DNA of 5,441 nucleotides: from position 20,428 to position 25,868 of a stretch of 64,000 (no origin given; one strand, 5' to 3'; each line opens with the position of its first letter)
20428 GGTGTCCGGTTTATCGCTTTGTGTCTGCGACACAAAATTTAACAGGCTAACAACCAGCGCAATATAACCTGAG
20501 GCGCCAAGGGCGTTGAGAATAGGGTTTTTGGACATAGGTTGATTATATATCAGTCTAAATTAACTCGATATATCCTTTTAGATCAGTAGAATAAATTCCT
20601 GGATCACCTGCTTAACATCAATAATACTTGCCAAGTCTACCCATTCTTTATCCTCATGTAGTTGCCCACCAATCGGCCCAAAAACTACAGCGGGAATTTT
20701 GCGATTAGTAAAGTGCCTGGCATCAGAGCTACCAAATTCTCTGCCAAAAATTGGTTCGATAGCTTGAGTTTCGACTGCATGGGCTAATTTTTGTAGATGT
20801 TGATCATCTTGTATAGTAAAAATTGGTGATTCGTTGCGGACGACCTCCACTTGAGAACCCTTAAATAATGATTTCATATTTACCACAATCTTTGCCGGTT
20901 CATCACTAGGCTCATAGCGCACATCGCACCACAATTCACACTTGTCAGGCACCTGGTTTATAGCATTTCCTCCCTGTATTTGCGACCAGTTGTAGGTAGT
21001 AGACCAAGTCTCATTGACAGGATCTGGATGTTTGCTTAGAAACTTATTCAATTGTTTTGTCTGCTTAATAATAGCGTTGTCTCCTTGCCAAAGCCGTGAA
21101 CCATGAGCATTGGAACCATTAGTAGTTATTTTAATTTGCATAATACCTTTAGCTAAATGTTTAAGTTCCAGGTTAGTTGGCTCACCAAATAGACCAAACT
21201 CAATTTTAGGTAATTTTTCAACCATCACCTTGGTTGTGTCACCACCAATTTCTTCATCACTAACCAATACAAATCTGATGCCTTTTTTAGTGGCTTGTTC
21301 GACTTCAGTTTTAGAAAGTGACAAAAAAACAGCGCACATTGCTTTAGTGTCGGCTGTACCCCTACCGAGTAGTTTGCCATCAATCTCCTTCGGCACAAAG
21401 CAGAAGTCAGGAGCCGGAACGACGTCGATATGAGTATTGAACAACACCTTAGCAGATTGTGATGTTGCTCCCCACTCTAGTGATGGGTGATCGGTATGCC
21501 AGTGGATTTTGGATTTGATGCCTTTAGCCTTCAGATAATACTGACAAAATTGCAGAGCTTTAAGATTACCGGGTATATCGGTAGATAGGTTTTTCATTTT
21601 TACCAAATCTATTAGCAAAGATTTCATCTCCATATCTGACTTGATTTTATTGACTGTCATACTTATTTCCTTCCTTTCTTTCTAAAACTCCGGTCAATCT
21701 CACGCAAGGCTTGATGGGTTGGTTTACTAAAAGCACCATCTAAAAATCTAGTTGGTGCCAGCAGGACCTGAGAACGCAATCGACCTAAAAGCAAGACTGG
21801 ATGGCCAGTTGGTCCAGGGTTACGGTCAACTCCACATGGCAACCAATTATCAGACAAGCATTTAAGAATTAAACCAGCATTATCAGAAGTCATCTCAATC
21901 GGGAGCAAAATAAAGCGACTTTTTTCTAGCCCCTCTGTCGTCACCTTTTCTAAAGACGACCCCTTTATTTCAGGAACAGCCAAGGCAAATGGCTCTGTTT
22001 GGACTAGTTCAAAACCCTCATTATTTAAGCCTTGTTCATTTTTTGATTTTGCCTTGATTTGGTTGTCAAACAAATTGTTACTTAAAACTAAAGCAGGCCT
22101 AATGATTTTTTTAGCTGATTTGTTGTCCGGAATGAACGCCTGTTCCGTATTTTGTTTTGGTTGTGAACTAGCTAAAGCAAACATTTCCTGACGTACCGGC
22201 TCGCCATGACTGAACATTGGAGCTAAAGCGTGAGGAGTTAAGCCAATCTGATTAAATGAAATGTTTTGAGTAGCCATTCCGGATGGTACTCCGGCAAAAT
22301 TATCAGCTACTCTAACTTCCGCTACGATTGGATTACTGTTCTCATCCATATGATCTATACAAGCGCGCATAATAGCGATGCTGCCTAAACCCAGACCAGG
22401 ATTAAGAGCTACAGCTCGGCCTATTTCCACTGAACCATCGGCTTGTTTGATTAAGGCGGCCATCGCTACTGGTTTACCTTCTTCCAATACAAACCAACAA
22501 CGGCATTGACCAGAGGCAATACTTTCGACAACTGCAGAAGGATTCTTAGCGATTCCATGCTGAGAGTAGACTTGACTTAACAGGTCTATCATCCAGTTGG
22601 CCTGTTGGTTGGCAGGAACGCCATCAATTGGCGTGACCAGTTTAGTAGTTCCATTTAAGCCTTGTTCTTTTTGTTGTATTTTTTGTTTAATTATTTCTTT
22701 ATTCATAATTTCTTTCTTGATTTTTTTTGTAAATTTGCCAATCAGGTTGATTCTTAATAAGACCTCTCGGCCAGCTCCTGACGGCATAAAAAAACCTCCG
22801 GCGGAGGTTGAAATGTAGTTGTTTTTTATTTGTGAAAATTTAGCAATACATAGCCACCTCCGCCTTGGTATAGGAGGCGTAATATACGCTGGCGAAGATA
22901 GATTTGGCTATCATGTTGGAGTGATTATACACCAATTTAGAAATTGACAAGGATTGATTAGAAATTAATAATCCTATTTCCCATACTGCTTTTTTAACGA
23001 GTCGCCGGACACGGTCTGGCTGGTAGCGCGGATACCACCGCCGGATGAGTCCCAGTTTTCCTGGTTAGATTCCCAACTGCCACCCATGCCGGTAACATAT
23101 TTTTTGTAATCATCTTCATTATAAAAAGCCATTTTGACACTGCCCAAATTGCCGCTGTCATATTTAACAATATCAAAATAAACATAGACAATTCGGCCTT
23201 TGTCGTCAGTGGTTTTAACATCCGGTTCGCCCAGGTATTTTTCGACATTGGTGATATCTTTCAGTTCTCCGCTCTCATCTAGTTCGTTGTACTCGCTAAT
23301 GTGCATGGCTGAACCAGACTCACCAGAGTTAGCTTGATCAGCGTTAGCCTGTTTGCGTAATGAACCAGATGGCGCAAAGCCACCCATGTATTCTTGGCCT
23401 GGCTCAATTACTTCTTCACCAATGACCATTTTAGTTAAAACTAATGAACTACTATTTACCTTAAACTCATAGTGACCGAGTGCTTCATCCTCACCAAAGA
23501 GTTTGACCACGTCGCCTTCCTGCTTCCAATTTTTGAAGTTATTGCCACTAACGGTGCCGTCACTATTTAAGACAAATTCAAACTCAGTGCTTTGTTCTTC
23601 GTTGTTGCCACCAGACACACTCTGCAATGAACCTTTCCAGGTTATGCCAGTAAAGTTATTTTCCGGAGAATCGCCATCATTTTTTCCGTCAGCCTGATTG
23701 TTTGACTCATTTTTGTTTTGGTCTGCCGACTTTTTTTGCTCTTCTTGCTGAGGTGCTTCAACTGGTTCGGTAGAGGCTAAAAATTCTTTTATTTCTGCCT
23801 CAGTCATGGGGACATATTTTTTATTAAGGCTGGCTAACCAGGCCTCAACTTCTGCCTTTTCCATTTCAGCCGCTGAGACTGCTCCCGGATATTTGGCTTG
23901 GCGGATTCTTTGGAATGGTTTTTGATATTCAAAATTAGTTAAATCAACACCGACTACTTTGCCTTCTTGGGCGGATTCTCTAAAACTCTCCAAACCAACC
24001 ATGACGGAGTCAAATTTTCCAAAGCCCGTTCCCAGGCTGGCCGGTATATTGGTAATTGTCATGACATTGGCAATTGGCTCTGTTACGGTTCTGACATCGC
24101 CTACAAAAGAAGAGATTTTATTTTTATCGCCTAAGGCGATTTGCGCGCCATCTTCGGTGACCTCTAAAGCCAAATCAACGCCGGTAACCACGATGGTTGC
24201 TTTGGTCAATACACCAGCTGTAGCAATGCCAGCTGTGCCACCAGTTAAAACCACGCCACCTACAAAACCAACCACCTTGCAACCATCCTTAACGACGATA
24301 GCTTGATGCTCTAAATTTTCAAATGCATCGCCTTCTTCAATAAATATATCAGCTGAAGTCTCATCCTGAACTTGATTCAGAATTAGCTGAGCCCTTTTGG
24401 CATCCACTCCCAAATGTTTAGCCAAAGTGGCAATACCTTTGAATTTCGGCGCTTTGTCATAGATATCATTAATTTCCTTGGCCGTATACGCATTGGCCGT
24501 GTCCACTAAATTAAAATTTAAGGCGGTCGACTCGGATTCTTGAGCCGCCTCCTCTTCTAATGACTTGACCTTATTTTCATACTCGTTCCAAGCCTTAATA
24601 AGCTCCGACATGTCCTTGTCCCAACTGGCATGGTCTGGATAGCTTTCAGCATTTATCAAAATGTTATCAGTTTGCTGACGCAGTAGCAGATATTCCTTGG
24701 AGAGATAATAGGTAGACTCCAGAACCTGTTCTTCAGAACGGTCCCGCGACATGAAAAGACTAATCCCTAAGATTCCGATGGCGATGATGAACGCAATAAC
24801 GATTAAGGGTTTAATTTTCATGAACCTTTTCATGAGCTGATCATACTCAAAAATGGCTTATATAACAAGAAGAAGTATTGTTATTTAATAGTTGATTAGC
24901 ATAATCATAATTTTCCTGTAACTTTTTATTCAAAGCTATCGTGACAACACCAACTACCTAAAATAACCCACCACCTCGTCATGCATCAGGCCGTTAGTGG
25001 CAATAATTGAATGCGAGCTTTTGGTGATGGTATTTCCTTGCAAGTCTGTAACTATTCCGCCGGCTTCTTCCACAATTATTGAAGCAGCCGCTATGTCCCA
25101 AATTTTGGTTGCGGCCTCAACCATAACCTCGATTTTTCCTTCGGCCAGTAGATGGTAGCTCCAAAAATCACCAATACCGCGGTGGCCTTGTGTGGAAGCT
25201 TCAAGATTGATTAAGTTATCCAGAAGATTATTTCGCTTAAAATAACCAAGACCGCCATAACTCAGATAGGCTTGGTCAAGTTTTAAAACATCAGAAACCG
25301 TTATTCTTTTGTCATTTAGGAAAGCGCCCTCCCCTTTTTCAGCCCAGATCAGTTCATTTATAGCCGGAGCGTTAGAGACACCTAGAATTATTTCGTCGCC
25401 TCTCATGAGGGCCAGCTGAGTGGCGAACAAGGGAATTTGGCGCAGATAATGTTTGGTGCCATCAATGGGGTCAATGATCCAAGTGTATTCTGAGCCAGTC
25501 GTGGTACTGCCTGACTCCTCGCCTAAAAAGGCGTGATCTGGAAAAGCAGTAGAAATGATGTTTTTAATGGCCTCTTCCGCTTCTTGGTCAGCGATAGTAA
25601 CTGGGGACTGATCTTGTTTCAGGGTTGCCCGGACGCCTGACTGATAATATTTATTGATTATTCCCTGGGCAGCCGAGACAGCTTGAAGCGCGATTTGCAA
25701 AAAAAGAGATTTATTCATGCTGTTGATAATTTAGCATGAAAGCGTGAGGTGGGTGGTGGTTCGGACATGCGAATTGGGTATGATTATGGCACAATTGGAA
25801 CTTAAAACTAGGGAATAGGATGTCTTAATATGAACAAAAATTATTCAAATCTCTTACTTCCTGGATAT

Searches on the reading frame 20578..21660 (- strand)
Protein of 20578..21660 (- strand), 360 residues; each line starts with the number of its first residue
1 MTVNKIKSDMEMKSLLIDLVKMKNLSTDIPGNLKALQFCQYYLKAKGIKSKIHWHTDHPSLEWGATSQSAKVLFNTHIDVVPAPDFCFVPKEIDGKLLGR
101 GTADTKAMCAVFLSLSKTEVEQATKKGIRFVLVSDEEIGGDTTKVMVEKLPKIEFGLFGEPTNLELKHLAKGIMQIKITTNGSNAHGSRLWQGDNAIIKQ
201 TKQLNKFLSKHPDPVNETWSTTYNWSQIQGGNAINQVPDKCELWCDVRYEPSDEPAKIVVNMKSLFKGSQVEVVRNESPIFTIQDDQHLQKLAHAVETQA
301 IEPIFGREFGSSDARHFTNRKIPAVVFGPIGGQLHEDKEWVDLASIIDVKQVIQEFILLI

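Call 8: search_protein_families(library=pfam, proteins=[window:20578-21660:-], max_evalue=0.001)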
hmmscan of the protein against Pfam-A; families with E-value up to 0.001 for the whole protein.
window:20578-21660:- (360 aa): 3 families
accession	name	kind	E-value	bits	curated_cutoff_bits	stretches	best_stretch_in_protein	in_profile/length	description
PF01546.33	Peptidase_M20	-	4.3e-26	92.5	24.6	1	73-357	1-204/206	Peptidase family M20/M25/M40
PF07687.19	M20_dimer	-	8.5e-18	64.7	21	1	171-267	4-100/107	Peptidase dimerisation domain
PF04389.22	Peptidase_M28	-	3.5e-08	33.8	21.3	1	66-147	9-77/193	Peptidase family M28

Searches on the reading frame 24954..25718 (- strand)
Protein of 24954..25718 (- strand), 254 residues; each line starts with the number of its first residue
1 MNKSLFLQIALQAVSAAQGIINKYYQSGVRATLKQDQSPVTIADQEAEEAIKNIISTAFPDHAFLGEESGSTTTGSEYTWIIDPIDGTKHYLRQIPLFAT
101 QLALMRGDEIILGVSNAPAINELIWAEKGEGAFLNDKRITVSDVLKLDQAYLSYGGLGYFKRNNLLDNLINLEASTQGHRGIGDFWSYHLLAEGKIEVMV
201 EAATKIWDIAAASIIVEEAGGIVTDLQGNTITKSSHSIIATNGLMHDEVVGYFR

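Call 12: search_protein_families(library=pfam, proteins=[window:24954-25718:-], max_evalue=0.001)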
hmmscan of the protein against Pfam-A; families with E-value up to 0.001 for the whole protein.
window:24954-25718:- (254 aa): 1 family
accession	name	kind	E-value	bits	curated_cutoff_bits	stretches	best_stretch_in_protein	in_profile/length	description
PF00459.30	Inositol_P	-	3.5e-57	194.4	27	1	6-249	5-262/271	Inositol monophosphatase family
